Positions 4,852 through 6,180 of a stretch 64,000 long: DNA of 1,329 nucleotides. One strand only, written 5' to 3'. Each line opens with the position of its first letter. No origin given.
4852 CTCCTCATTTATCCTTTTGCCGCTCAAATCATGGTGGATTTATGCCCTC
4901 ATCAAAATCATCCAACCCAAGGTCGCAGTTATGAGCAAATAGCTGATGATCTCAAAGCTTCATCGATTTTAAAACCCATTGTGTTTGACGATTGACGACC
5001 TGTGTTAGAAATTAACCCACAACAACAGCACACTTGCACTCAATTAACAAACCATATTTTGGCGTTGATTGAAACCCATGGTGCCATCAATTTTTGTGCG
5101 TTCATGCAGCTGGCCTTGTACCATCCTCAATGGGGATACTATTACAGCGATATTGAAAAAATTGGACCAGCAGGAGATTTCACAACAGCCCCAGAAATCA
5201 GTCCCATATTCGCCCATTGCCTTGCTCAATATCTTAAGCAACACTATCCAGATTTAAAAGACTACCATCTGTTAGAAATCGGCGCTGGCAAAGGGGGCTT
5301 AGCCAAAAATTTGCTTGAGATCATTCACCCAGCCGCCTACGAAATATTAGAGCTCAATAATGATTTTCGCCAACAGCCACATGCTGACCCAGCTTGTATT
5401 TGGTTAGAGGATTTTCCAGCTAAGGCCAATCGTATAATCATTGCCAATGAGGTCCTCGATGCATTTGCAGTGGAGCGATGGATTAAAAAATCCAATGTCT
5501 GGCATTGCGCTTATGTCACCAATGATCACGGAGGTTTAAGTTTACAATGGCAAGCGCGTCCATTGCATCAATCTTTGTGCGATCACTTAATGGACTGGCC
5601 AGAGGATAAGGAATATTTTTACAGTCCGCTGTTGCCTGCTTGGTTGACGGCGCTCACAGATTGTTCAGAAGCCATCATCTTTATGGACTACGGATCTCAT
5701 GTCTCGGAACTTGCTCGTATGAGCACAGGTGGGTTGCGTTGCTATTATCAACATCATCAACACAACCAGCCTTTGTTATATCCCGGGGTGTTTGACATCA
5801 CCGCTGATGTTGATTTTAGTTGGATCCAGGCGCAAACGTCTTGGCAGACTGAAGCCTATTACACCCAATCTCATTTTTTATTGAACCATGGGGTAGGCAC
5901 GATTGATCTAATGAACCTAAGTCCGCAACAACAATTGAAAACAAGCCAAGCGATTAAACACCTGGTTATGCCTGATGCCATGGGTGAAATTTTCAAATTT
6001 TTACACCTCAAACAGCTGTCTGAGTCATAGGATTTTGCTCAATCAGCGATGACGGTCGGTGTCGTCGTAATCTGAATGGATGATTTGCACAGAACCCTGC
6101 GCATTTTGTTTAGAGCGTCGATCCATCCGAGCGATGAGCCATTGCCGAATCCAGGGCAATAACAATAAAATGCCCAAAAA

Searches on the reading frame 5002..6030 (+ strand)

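Call 34: search_protein_families(library=pfam, proteins=[window:5002-6030:+], max_evalue=0.01)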
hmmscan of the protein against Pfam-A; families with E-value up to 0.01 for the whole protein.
window:5002-6030:+ (342 aa): 1 family
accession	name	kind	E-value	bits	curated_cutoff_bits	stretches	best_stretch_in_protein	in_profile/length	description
PF02636.23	Methyltransf_28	-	1.7e-31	110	23.3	1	73-279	6-237/249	Putative S-adenosyl-L-methionine-dependent methyltransferase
